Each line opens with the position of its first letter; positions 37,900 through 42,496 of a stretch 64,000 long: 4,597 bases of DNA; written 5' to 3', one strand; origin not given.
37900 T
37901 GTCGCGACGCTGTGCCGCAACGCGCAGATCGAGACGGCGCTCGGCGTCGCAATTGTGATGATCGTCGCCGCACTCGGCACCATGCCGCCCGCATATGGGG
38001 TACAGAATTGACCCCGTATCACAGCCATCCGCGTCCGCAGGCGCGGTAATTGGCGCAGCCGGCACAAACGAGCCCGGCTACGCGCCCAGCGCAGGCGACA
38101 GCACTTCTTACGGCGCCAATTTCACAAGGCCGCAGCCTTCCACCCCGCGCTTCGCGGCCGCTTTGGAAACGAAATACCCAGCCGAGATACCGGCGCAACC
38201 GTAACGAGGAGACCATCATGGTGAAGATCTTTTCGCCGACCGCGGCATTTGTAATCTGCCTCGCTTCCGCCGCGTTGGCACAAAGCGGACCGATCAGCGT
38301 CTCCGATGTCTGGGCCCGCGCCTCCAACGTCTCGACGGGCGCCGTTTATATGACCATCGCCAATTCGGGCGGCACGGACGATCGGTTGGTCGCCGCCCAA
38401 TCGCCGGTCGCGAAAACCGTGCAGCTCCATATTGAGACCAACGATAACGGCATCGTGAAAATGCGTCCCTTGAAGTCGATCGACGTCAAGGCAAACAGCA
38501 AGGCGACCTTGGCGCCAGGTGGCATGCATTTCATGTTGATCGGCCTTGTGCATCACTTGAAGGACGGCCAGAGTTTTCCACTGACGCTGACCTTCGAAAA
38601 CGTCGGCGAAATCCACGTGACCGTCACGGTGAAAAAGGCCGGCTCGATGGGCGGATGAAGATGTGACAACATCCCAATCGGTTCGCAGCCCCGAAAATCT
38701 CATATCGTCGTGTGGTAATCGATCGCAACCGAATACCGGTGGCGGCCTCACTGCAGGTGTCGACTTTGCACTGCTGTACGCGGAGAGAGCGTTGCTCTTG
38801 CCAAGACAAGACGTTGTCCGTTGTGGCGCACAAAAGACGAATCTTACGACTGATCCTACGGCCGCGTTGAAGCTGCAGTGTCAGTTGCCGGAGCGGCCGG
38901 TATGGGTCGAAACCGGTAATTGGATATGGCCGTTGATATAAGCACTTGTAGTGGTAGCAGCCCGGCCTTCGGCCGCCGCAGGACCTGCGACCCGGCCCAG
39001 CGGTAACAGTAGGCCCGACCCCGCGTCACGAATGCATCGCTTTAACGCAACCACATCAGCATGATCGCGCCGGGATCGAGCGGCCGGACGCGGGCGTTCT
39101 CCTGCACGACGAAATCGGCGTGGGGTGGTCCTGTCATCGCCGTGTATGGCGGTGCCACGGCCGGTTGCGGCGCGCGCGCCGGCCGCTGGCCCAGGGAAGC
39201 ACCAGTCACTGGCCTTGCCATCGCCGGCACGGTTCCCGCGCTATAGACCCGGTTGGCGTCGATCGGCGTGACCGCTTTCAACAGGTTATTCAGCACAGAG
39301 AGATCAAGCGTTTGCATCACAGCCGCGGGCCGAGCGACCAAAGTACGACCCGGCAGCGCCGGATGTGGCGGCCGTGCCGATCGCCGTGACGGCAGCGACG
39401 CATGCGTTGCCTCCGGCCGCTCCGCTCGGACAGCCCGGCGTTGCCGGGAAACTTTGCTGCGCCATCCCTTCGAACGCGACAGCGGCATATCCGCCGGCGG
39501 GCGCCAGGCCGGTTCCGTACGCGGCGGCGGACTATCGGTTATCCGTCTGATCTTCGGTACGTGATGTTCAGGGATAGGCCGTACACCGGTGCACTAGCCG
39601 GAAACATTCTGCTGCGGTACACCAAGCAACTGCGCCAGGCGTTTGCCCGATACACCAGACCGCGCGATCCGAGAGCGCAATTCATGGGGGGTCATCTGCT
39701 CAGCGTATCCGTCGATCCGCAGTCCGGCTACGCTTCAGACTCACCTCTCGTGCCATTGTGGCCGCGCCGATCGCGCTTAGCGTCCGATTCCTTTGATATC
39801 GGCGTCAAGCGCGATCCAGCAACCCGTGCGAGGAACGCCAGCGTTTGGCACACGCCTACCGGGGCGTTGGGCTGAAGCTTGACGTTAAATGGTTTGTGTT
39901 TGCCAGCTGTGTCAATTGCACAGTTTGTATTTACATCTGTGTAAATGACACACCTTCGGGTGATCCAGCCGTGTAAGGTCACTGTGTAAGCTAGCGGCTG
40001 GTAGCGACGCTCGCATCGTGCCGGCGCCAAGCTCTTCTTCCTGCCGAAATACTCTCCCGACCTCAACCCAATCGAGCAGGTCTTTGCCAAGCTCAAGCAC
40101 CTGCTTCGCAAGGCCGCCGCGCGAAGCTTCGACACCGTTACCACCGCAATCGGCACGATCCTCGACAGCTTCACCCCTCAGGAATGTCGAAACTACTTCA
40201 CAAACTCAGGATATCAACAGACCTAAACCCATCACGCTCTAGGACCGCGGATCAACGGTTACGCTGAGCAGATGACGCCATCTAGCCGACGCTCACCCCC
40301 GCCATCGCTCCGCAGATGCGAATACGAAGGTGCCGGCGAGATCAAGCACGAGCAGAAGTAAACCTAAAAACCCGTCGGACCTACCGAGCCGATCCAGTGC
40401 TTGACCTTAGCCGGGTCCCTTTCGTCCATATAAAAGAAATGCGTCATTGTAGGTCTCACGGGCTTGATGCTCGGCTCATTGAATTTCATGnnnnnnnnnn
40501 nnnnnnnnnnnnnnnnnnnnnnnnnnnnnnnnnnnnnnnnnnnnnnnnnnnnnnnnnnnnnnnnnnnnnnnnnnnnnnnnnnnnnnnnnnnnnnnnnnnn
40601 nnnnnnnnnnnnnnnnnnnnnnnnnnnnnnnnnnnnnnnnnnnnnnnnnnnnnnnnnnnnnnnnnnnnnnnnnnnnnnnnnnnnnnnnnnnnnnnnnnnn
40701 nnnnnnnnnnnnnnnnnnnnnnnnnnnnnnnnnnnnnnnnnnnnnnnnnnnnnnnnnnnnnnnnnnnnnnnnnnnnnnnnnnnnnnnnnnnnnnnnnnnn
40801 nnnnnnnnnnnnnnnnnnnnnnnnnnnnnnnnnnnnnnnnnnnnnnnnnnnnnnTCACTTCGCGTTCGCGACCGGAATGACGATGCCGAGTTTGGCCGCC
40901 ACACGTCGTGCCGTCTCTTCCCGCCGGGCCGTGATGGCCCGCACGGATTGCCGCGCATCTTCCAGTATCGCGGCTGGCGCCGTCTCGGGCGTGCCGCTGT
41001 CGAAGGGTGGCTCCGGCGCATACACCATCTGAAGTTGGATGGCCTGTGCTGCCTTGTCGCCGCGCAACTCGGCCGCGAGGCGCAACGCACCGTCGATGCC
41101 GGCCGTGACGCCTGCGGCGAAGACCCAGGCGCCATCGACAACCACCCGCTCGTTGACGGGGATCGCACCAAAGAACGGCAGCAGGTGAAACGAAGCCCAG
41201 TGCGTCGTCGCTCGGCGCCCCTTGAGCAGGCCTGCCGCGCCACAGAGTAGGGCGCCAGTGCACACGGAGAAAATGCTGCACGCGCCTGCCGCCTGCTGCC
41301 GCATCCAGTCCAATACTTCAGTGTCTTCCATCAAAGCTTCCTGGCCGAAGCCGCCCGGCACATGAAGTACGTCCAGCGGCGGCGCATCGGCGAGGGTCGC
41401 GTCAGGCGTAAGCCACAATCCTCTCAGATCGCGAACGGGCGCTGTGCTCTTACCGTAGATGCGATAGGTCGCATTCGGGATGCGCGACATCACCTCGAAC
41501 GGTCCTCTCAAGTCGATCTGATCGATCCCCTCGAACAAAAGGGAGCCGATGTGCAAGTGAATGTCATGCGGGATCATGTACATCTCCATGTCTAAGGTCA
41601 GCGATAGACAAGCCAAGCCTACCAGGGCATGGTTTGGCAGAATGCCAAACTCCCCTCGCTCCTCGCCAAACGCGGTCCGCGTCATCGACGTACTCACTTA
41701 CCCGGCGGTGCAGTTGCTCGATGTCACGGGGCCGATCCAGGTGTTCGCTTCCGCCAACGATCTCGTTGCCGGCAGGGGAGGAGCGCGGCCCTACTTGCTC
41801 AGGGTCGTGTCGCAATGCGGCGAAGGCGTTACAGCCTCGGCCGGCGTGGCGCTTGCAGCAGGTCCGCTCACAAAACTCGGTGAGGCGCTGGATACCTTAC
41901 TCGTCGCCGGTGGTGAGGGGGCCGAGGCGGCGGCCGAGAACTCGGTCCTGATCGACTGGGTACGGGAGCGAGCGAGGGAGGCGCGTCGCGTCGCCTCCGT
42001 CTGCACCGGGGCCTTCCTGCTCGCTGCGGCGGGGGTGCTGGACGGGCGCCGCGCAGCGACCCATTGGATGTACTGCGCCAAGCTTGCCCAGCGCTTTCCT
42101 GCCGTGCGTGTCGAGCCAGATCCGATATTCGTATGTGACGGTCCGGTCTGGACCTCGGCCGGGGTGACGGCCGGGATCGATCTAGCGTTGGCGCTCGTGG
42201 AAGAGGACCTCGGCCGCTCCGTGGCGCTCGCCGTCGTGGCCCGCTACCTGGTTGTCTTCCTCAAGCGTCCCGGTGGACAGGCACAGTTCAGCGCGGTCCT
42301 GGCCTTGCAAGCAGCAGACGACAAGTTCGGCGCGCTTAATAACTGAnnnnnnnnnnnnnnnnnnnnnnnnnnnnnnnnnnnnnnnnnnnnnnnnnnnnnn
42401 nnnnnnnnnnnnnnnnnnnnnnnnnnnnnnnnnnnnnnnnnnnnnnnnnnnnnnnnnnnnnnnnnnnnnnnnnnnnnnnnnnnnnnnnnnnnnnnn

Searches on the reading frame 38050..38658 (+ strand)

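Call 72: search_protein_families(library=pfam, proteins=[window:38050-38658:+], max_evalue=0.01)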
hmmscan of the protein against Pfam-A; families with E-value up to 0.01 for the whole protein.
window:38050-38658:+ (202 aa): 1 family
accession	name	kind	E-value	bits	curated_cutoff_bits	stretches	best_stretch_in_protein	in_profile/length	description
PF04314.18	PCuAC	-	2.1e-35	121.4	29.4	1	84-190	1-109/109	Copper chaperone PCu(A)C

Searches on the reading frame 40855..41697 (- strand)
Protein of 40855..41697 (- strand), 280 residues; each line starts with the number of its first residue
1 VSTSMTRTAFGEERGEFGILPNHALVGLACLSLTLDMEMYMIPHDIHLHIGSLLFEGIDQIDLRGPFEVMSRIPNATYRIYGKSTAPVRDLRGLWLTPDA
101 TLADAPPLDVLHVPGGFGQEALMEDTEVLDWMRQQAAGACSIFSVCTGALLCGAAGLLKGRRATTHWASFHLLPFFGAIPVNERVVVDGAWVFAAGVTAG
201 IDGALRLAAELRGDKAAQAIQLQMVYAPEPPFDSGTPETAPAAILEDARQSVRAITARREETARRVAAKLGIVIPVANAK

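Call 73: search_protein_families(library=pfam, proteins=[window:40855-41697:-], max_evalue=0.01)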
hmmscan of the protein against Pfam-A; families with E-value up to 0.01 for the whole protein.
window:40855-41697:- (280 aa): 2 families
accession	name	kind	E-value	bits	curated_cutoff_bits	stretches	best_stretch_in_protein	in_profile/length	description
PF01965.30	DJ-1_PfpI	-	6.4e-22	78.6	26.6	1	53-207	6-162/165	DJ-1/PfpI family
PF09842.14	DUF2069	-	0.00091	19.7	23.3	1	139-176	28-65/104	Predicted membrane protein (DUF2069)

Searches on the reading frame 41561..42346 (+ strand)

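Call 73: search_protein_families(library=pfam, proteins=[window:41561-42346:+], max_evalue=0.01)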
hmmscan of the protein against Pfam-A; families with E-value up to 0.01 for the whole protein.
window:41561-42346:+ (261 aa): 1 family
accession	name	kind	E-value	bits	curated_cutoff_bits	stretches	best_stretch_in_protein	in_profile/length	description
PF01965.30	DJ-1_PfpI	-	3.8e-21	76.1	26.6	1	44-215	5-165/165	DJ-1/PfpI family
